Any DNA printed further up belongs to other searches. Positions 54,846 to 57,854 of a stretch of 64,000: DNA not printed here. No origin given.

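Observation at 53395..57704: amt is followed by a CPA2 antiporter::GlnD-C-terminal (HD-degenerate, double-ACT) fusion instead of glnK-glnD; no PII gene present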

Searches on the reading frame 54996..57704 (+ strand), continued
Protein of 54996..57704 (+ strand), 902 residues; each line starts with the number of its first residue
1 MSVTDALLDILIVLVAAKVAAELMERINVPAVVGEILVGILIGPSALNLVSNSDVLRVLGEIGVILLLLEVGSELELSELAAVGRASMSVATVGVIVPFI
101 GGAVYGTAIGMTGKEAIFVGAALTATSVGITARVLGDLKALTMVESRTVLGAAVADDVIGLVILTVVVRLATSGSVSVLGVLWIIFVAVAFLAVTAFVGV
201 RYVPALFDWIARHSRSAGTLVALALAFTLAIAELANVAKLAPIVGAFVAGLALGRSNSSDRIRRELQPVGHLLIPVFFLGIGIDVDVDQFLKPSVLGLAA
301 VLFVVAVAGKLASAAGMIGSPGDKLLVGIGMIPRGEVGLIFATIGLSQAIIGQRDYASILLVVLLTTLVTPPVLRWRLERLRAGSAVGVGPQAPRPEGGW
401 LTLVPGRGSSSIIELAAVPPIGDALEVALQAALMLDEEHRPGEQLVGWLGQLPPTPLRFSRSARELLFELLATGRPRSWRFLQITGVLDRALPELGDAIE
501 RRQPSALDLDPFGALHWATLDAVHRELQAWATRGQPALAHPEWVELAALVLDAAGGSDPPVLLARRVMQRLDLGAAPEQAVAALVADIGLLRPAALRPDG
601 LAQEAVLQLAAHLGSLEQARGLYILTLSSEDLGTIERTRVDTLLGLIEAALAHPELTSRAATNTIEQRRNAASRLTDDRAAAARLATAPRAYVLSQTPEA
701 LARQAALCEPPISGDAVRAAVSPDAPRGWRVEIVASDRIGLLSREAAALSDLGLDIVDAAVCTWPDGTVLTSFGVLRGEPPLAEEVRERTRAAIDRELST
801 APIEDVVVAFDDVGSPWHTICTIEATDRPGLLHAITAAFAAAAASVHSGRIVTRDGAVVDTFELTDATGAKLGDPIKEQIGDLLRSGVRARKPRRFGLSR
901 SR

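Call 21: find_related_loci(query=A1, collection=genome_contigs, flank=10000)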
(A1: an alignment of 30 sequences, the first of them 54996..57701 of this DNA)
Query A1 (902 aa) in genome_contigs; peptide patterns used: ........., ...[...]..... (x = any residue, [..] = any of these).
600 stretches matched a pattern (row limit reached: there are more); 591 encode a relative of the query (tblastn E <= 1e-3); the best 80 are kept; 80 distinct loci.
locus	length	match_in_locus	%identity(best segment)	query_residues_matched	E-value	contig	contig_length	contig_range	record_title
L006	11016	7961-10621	78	1-887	0e+0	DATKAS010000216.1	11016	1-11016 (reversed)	MAG TPA_asm: Acidimicrobiales bacterium isolate SMAG_U15211 k141_2971526, whole genome shotgun sequence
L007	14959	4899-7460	59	25-888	0e+0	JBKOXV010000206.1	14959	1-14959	MAG: bacterium isolate GB_HAYS_MAG_00078 GB_HAYS_000000570686, whole genome shotgun sequence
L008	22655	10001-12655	54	26-902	0e+0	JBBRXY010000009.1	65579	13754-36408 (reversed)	MAG: Acidimicrobiales bacterium isolate La5_maxbin2.246 La5_maxbin2.246_K_1758492_L_65579_cov_17.8262, whole genome shot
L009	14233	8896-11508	52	17-892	0e+0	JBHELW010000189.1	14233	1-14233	MAG: Mycobacteriales bacterium isolate S2_bin.34.orig S2_k141_3001210, whole genome shotgun sequence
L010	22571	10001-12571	49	26-889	0e+0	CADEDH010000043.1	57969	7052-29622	MAG: uncultured actinobacterium isolate Actinobacteria sp. RBC023 genome assembly, contig: MAG023_43, whole genome shotg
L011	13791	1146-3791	45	3-874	0e+0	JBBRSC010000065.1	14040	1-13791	MAG: Acidimicrobiales bacterium isolate La2_metabat2.005 La2_metabat2.005_K_1038807L14040_cov_12.9715, whole genome shot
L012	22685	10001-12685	47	1-896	0e+0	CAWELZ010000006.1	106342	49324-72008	MAG: uncultured Actinomycetes bacterium isolate MFD02923.bin.2.90 genome assembly, contig: contig_27941, whole genome sh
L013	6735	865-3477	45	18-900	0e+0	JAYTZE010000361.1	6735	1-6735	MAG: Ilumatobacteraceae bacterium isolate GFS_6266 GFS_6266_360, whole genome shotgun sequence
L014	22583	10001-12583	47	17-880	0e+0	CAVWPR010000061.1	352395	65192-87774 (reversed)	MAG: uncultured Acidimicrobiia bacterium isolate MFD05442.bin.2.295 genome assembly, contig: contig_8174, whole genome s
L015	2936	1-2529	47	70-895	0e+0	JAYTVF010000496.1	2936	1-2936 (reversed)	MAG: Acidimicrobiia bacterium isolate GFS_5662 GFS_5662_495, whole genome shotgun sequence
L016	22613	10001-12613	47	5-880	0e+0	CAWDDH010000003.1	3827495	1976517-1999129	MAG: uncultured Acidimicrobiia bacterium isolate MFD05684.bin.2.64 genome assembly, contig: contig_15983, whole genome s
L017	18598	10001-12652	48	1-888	0e+0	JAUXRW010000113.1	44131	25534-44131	MAG: Acidimicrobiales bacterium isolate C12_metabat.bin.16 C12_k141_65432, whole genome shotgun sequence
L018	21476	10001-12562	45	18-880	0e+0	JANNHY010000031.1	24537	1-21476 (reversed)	MAG: Ilumatobacteraceae bacterium isolate SOY_6_C_metabat_189 SOY_6_C_k141_2614522, whole genome shotgun sequence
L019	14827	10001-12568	43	7-872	6e-176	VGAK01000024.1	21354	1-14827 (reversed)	MAG: Actinomycetota bacterium isolate M_surface_10_m2_188 M_surface_10_m2_188_Ga0194123_10002926, whole genome shotgun s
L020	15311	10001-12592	46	1-887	4e-175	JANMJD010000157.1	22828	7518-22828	MAG: Actinomycetes bacterium isolate OTE_64_metabat_51 OTE_64_k141_3137221, whole genome shotgun sequence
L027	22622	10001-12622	40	28-900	2e-143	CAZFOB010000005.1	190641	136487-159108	MAG TPA_asm: uncultured Actinomycetes bacterium isolate SRP136066_co1_427 genome assembly, contig: NODE_23_length_190641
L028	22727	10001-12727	51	1-897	0e+0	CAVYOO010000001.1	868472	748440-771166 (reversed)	MAG: uncultured Acidimicrobiia bacterium isolate MFD05684.bin.2.27 genome assembly, contig: contig_37561, whole genome s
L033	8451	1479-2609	55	9-379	2e-102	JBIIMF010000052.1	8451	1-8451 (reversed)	MAG: Ilumatobacteraceae bacterium isolate ME2002-06-05pf_3300043568_group1_bin86 Rohwer_bin24_scaffold_5789_c1, whole ge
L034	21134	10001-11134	54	9-380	4e-102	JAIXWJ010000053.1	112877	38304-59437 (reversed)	MAG: Actinomycetes bacterium isolate D4_MAG_00014 pond_D4_MAG_00014_000000000018, whole genome shotgun sequence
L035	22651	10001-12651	47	1-880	0e+0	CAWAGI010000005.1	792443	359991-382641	MAG: uncultured Actinomycetes bacterium isolate MFD04944.bin.2.34 genome assembly, contig: contig_41223, whole genome sh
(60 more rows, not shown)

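Call 29: search_protein_families(library=pfam, proteins=[L027:14949-17651:-, L027:13559-14974:+, L027:12627-13526:-, L027:9845-12640:+, L033:1425-3197:+, L034:9947-11719:+], max_evalue=0.01)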
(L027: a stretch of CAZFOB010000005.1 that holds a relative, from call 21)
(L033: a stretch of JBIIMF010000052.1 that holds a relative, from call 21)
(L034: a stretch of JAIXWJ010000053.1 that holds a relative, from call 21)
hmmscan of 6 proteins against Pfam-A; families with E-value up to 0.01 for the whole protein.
L027:14949-17651:- (900 aa): 8 families
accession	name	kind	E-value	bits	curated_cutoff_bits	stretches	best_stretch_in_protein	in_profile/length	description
PF08335.16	GlnD_UR_UTase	-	8.3e-30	104.1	21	1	203-339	4-140/141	GlnD PII-uridylyltransferase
PF01842.31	ACT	-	1.7e-10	40.9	27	2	706-749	4-49/66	ACT domain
PF24931.1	ACT_ACR9_3rd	-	2.7e-07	31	27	1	804-885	2-84/98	ACR9-like, ACT-like domain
PF01966.28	HD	-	9.9e-07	29.5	22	1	503-579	18-93/116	HD domain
PF03445.19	DUF294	-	7.7e-05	23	21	1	52-123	6-77/138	Putative nucleotidyltransferase DUF294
PF13291.12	ACT_4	-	0.00011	23.2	27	0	702-746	6-51/80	ACT domain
PF01909.29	NTP_transf_2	-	0.00022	22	21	1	95-126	14-45/93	Nucleotidyltransferase domain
PF03710.21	GlnE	-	0.0057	16.5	24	0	89-123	123-157/252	Glutamate-ammonia ligase adenylyltransferase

L027:13559-14974:+ (471 aa): 5 families
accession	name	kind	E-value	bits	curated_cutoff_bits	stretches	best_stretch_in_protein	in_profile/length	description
PF01406.26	tRNA-synt_1e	-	7.6e-91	305.1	27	1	16-324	3-299/301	tRNA synthetases class I (C) catalytic domain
PF09334.17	tRNA-synt_1g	-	1.7e-10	40.7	20.1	1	34-157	12-125/391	tRNA synthetases class I (M)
PF23493.1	CysS_C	-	2.9e-06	27.7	23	1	418-455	2-39/51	Cysteinyl-tRNA ligase anticodon binding domain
PF00750.26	tRNA-synt_1d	-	7.2e-06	25.6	23.3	1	27-72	26-71/349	tRNA synthetases class I (R), catalytic domain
PF01921.24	tRNA-synt_1f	-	4.2e-05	23.1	27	0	274-336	279-340/360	tRNA synthetases class I (K)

L027:12627-13526:- (299 aa): 3 families
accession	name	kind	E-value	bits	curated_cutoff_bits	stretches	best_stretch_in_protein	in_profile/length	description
PF01571.26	GCV_T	-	1.7e-14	54.1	25.6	1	20-126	43-153/255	Aminomethyltransferase folate-binding domain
PF08669.17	GCV_T_C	-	1.1e-06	28.9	25.9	1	237-281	18-64/80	Glycine cleavage T-protein C-terminal barrel domain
PF25455.1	Beta-barrel_CAF17_C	-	0.003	17.7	25.7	1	224-284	5-58/70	CAF17, C-terminal beta-barrel domain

L027:9845-12640:+ (931 aa): 5 families
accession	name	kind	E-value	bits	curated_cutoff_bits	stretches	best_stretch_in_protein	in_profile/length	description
PF00999.27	Na_H_Exchanger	-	7.4e-61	206.5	26.2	1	42-399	9-369/375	Sodium/hydrogen exchanger, transmembrane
PF01842.31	ACT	-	1.2e-10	41.4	27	1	850-912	2-63/66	ACT domain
PF24931.1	ACT_ACR9_3rd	-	3.8e-05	24.1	27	1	838-911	2-77/98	ACR9-like, ACT-like domain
PF22754.3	bHLH-TF_ACT-like_plant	-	7.8e-05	23.3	27.6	0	850-903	12-63/75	Plant bHLH transcription factor, ACT-like domain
PF13291.12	ACT_4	-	0.00024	22.1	27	0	751-797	8-55/80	ACT domain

L033:1425-3197:+ (590 aa): 1 family
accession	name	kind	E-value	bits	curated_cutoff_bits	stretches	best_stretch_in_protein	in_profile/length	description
PF00999.27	Na_H_Exchanger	-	3.1e-67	227.5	26.2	1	23-392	3-371/375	Sodium/hydrogen exchanger, transmembrane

L034:9947-11719:+ (590 aa): 1 family
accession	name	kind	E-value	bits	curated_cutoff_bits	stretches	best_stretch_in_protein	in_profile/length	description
PF00999.27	Na_H_Exchanger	-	5.1e-64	216.9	26.2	1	22-389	2-373/375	Sodium/hydrogen exchanger, transmembrane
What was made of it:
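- On GlnD (PII uridylyl/adenylyl-transferase): The true GlnD in L027 shows both domains with the same tool (call 29).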

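Call 33: find_homologous_proteins(query=L027:14949-17648:-, max_evalue=1e-20)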
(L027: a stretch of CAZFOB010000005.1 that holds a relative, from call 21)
Query L027:14949-17648:- (899 aa): 5071 proteins with E <= 1e-20 among 8000 candidates; the best 120 are listed.
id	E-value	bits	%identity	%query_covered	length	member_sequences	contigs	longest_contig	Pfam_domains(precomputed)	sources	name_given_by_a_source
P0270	0.0e+0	1871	100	95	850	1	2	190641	PF08335.17,PF01966.29,PF24931.2,PF26956.1,PF01842.32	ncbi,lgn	-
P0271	0.0e+0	1285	69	95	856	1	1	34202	PF08335.17,PF01966.29,PF26956.1,PF01842.32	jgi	jgi:[protein-PII] uridylyltransferase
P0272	0.0e+0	1275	69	95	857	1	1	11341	PF08335.17,PF01966.29,PF26956.1,PF01842.32,PF03445.20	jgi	jgi:[protein-PII] uridylyltransferase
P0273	0.0e+0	1267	69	94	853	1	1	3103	PF08335.17,PF01966.29,PF24931.2,PF26956.1,PF01842.32,PF03445.20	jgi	jgi:[protein-PII] uridylyltransferase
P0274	0.0e+0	1264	69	93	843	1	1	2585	PF08335.17,PF01966.29,PF24931.2,PF26956.1,PF01842.32,PF03445.20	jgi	jgi:[protein-PII] uridylyltransferase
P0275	0.0e+0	1263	68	95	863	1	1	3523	PF08335.17,PF01966.29,PF24931.2,PF26956.1,PF01842.32,PF03445.20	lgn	-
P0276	0.0e+0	1246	67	95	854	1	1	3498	PF08335.17,PF01966.29,PF26956.1,PF01842.32,PF03445.20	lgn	-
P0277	0.0e+0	1238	69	93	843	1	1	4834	PF08335.17,PF01966.29,PF26956.1,PF01842.32,PF03445.20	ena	-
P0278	0.0e+0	1233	67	95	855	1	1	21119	PF08335.17,PF01966.29,PF24931.2,PF26956.1,PF01842.32,PF03445.20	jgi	jgi:[protein-PII] uridylyltransferase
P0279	0.0e+0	1233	69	92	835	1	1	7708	PF08335.17,PF01966.29,PF26956.1,PF01842.32,PF03445.20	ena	-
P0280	0.0e+0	1226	67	95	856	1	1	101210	PF08335.17,PF01966.29,PF26956.1,PF01842.32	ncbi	-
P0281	0.0e+0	1202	65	94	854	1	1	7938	PF08335.17,PF01966.29,PF24931.2,PF26956.1,PF01842.32,PF03445.20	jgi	jgi:[protein-PII] uridylyltransferase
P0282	0.0e+0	1202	66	95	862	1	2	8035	PF08335.17,PF01966.29,PF24931.2,PF26956.1,PF13291.13,PF01842.32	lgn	-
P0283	0.0e+0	1186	64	95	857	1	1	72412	PF08335.17,PF01966.29,PF24931.2,PF26956.1,PF01842.32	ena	-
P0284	0.0e+0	1185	65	95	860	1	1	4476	PF08335.17,PF01966.29,PF24931.2,PF26956.1,PF01842.32,PF03445.20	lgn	-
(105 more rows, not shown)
